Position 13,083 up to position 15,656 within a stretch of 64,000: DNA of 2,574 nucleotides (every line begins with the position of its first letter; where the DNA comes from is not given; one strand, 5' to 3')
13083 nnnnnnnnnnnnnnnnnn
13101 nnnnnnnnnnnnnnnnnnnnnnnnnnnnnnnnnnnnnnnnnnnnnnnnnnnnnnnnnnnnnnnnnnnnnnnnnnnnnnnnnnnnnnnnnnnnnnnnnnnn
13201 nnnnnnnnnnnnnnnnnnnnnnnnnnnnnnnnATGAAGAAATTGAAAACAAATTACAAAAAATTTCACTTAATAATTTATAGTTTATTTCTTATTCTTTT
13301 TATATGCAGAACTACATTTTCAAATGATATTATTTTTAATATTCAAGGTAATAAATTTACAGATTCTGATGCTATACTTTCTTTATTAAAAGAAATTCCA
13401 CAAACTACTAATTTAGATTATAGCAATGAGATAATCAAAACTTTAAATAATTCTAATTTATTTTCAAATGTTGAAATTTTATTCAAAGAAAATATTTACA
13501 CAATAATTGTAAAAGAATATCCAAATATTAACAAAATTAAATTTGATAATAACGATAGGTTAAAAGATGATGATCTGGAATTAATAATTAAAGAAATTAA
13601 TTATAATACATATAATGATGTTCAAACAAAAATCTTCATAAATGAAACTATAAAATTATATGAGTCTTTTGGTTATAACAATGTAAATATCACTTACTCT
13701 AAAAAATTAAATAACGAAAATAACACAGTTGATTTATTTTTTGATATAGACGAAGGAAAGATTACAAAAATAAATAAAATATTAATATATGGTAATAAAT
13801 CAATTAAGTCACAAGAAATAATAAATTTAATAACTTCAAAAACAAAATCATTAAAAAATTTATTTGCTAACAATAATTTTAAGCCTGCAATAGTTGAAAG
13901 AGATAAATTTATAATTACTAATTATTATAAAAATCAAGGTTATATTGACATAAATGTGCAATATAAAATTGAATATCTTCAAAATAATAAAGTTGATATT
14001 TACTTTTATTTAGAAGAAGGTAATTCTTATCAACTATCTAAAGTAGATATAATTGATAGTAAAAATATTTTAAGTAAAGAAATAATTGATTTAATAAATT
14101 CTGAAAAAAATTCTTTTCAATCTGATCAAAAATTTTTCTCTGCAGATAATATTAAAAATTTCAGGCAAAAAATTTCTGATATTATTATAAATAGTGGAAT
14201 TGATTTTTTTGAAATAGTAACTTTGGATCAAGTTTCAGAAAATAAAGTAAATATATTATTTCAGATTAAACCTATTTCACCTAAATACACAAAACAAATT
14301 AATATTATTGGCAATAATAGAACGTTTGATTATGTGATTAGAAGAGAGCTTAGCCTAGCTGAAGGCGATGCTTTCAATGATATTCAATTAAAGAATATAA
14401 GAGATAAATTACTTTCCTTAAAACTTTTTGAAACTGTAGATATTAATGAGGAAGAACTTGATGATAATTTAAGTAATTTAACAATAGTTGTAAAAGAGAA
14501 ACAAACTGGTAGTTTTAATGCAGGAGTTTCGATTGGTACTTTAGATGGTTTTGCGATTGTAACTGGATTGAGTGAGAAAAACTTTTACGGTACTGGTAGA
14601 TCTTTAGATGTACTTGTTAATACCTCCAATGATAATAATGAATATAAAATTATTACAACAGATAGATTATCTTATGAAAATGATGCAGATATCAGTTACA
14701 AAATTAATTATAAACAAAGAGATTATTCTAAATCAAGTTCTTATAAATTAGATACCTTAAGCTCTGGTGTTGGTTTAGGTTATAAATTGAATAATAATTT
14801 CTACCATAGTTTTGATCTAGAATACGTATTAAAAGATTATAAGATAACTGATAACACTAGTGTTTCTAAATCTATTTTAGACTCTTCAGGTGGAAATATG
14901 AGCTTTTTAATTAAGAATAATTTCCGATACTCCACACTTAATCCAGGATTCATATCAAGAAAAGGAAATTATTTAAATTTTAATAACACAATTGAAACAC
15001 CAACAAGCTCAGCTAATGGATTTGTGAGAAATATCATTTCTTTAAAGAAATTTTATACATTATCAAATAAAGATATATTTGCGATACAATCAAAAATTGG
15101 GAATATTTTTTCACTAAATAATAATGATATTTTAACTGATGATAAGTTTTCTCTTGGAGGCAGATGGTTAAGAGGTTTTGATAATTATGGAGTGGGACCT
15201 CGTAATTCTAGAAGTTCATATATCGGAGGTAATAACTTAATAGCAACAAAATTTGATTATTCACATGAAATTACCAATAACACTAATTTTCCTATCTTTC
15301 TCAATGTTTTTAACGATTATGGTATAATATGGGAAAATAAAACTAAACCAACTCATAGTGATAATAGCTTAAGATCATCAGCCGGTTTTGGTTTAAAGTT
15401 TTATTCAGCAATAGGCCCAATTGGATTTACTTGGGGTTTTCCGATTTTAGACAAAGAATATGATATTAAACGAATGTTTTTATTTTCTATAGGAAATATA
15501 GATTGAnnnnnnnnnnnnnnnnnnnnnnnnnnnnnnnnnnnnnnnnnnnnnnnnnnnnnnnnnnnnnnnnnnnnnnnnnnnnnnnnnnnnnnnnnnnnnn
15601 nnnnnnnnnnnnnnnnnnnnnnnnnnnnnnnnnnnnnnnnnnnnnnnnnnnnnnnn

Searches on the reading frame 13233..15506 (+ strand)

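Call 86: search_protein_families(library=pfam, proteins=[window:13233-15506:+], max_evalue=0.00001)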
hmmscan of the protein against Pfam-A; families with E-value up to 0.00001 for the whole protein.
window:13233-15506:+ (757 aa): 2 families
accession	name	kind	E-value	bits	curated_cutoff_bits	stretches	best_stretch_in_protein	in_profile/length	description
PF01103.29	Omp85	-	2e-36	126.6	24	1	450-755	1-323/325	Omp85 superfamily domain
PF07244.20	POTRA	-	4.2e-24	85.5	21.3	2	179-263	2-79/79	Surface antigen variable number repeat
